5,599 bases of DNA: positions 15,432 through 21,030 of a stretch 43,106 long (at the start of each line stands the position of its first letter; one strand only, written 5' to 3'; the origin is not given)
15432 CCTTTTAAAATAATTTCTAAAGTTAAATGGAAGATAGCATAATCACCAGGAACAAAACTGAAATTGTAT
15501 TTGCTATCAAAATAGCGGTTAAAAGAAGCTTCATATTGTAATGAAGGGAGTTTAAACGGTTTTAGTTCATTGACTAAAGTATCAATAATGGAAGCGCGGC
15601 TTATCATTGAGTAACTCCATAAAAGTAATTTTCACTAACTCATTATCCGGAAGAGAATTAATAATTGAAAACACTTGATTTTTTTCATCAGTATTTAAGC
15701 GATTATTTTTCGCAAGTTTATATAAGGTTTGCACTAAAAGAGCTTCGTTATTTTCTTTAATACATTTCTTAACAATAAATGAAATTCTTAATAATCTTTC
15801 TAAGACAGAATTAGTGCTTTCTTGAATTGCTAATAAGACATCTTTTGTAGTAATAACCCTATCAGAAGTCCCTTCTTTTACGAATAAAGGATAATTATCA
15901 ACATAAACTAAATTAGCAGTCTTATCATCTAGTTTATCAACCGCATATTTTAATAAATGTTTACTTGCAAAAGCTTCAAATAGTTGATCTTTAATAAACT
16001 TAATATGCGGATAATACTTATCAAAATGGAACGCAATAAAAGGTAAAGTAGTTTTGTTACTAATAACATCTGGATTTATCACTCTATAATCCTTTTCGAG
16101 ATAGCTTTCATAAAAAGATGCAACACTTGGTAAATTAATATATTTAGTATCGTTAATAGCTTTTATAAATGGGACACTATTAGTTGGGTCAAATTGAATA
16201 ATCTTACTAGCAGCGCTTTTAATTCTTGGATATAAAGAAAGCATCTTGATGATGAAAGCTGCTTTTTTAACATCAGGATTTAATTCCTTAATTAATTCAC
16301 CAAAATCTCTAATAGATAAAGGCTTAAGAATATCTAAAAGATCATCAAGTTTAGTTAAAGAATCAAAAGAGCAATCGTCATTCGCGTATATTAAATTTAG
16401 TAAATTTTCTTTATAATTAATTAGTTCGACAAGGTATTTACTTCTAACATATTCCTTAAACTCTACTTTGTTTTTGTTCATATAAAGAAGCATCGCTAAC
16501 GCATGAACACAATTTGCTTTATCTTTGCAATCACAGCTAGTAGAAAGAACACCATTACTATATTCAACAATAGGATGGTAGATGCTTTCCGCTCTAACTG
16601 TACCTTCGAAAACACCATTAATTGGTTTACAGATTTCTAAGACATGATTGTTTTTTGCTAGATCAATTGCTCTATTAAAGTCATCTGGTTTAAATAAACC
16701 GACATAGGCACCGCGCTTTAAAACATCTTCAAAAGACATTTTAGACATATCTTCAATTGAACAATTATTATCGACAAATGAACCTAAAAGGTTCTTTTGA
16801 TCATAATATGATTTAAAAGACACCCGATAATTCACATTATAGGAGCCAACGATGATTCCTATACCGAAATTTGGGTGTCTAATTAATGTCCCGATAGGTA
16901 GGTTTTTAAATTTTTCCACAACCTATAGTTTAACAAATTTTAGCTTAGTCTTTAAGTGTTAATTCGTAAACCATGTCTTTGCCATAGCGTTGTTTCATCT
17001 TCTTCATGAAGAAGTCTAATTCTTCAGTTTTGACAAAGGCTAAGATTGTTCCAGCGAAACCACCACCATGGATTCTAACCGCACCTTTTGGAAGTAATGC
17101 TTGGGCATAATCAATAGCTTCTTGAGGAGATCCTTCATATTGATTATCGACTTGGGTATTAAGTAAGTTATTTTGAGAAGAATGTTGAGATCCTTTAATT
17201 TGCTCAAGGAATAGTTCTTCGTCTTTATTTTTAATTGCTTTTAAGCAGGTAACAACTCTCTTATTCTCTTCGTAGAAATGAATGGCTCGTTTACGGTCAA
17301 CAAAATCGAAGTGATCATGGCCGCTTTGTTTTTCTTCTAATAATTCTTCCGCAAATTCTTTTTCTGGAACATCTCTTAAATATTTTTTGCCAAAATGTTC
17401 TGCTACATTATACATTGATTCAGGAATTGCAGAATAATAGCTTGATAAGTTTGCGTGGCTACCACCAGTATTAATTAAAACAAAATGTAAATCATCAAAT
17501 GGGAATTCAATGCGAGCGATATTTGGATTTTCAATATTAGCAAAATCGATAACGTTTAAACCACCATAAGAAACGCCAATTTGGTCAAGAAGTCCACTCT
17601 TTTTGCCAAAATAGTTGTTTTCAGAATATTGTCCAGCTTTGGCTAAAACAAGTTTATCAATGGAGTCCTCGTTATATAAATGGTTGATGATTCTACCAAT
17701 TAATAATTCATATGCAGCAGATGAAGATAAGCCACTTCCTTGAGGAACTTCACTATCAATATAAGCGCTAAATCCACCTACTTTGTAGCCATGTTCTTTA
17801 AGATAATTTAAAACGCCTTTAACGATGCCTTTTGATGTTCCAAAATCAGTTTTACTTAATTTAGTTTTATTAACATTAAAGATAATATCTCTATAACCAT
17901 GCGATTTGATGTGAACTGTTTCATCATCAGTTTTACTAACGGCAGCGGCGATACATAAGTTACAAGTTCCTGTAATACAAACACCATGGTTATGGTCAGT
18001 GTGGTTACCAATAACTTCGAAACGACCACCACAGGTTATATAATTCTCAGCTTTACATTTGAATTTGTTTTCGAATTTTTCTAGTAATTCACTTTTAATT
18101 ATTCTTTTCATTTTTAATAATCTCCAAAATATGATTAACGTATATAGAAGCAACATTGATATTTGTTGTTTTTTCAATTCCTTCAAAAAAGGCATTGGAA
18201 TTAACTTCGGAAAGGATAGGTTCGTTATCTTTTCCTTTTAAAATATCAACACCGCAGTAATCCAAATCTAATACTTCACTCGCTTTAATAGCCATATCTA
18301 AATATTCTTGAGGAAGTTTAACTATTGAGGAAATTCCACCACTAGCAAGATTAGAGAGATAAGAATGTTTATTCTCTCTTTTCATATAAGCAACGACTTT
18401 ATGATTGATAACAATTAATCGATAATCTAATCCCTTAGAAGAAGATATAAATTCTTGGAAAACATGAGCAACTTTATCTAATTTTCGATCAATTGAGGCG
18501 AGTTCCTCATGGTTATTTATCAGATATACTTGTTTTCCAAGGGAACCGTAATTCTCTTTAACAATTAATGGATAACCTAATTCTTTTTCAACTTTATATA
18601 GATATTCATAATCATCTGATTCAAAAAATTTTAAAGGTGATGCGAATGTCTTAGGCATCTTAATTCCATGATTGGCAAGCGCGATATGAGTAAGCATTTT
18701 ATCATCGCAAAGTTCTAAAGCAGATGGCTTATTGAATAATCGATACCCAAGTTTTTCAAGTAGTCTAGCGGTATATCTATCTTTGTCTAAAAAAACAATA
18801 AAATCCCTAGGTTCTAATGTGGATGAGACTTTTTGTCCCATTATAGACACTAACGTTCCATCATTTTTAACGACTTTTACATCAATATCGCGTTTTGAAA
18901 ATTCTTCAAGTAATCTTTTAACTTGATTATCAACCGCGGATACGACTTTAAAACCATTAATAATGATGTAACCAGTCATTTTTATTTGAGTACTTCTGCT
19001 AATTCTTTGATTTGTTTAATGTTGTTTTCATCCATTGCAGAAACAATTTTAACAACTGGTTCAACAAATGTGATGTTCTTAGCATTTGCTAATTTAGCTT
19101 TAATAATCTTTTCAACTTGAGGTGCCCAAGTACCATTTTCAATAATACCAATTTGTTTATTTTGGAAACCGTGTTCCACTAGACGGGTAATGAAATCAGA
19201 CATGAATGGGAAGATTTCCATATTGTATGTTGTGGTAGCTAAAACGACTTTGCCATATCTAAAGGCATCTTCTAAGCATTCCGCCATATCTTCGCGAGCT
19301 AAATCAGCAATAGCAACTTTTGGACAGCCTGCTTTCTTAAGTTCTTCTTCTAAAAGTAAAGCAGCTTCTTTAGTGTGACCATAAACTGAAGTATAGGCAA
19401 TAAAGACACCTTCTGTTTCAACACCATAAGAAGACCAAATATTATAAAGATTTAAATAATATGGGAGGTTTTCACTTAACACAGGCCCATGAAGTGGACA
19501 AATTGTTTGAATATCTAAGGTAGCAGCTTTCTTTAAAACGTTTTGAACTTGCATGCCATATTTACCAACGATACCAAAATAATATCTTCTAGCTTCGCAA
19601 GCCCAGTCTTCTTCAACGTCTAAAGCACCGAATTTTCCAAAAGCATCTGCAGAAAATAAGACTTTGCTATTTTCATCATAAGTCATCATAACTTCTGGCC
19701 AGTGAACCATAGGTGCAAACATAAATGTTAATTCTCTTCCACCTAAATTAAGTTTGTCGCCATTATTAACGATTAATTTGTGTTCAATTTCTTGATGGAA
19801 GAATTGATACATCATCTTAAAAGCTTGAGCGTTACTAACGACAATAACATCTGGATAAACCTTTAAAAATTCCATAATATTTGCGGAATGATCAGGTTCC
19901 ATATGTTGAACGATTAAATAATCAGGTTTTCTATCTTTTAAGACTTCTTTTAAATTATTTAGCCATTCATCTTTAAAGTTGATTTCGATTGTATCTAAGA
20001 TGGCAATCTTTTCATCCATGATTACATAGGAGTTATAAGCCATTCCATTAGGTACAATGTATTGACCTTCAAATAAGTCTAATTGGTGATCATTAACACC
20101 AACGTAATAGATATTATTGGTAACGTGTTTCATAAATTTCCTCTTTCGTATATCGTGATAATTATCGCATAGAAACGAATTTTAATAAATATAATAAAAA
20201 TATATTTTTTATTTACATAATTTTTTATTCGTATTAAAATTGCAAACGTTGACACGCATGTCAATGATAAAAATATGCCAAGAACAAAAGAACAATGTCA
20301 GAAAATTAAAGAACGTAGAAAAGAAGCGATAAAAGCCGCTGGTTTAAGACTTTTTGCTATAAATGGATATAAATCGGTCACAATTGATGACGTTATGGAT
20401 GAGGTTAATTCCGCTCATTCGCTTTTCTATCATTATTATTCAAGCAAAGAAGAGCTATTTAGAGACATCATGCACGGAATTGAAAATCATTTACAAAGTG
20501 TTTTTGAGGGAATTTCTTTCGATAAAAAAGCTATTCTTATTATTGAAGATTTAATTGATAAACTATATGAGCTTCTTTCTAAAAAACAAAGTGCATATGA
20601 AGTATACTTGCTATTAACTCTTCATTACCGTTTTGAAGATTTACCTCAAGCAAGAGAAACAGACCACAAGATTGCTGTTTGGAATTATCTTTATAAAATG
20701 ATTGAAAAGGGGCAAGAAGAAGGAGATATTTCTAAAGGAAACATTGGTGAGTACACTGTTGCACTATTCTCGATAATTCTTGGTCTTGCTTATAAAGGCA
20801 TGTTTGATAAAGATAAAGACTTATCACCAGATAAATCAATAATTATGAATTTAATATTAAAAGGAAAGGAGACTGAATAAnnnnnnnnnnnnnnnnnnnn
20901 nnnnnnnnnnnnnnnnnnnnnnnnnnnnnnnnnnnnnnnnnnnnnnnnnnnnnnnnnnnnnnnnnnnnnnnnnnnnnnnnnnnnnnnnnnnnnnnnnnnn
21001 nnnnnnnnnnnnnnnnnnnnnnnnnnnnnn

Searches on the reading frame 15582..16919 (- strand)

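Call 9: search_protein_families(library=pfam, proteins=[window:15582-16919:-], max_evalue=0.001)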
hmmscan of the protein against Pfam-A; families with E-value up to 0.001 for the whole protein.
window:15582-16919:- (445 aa): 1 family
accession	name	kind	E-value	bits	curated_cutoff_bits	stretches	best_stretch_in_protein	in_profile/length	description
PF04434.22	SWIM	-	0.0003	20.7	19.6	1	124-146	10-36/38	SWIM zinc finger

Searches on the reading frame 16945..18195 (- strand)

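Call 9: search_protein_families(library=pfam, proteins=[window:16945-18195:-], max_evalue=0.001)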
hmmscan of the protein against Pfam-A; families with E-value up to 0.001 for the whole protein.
window:16945-18195:- (416 aa): 2 families
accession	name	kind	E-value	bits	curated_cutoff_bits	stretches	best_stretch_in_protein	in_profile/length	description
PF00288.32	GHMP_kinases_N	-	5.5e-16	59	22.3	1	124-212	2-87/87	GHMP kinases N terminal domain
PF10509.15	GalKase_gal_bdg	-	1.3e-10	41.1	23.1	1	39-88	1-49/49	Galactokinase galactose-binding signature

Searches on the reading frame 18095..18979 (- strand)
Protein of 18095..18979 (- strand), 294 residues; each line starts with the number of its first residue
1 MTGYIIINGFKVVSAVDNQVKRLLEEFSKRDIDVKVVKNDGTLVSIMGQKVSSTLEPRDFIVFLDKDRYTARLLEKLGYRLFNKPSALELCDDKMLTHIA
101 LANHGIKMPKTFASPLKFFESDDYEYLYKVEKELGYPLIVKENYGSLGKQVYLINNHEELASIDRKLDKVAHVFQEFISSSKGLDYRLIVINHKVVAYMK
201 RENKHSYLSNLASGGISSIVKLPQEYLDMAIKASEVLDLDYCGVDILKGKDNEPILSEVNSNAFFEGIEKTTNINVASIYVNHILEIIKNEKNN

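Call 9: search_protein_families(library=pfam, proteins=[window:18095-18979:-], max_evalue=0.001)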
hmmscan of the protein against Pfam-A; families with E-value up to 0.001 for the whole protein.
window:18095-18979:- (294 aa): 5 families
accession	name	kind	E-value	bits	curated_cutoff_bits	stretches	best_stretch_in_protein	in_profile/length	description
PF08443.16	RimK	-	1.4e-36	126.3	21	1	92-280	2-184/188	RimK-like ATP-grasp domain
PF14397.11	ATPgrasp_ST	-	2.1e-10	40.7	31.4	1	79-183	7-110/278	Sugar-transfer associated ATP-grasp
PF02655.19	ATP-grasp_3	-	2.1e-09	38.1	23.2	1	91-261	1-155/160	ATP-grasp domain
PF02955.21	GSH-S_ATP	-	9.8e-06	25.6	23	1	125-250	22-155/175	Prokaryotic glutathione synthetase, ATP-grasp domain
PF07478.18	Dala_Dala_lig_C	-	1.7e-05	24.8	24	0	116-261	17-174/204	D-ala D-ala ligase C-terminus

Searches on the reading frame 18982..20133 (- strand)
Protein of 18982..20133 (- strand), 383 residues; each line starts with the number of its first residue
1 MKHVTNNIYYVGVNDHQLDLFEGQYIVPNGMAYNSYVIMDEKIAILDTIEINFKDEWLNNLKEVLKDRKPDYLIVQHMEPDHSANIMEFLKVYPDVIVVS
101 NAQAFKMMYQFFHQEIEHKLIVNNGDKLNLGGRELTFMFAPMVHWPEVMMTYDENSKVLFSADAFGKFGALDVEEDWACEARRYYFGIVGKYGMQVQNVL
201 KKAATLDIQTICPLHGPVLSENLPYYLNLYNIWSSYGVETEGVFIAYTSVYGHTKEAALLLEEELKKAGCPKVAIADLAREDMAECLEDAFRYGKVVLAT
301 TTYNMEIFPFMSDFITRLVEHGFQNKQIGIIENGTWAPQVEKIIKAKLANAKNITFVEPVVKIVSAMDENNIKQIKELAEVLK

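Call 9: search_protein_families(library=pfam, proteins=[window:18982-20133:-], max_evalue=0.001)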
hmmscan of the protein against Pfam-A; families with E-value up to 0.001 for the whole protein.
window:18982-20133:- (383 aa): 4 families
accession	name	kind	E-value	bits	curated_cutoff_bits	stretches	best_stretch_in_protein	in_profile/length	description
PF19583.5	ODP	-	1e-20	74.9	27.2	1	33-216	3-194/194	ODP family beta lactamase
PF00753.33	Lactamase_B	-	1.5e-08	35.2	22.7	1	60-175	34-161/196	Metallo-beta-lactamase superfamily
PF12724.12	Flavodoxin_5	-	1.6e-05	25.6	27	1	245-332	2-82/145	Flavodoxin domain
PF00258.30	Flavodoxin_1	-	0.00014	22.4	25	1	245-351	1-116/143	Flavodoxin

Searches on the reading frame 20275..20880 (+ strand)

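Call 9: search_protein_families(library=pfam, proteins=[window:20275-20880:+], max_evalue=0.001)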
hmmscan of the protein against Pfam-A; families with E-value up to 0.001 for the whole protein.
window:20275-20880:+ (201 aa): 1 family
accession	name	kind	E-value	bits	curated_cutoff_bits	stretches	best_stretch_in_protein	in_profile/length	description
PF00440.29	TetR_N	-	1e-10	41.7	24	1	21-64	3-46/47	Bacterial regulatory proteins, tetR family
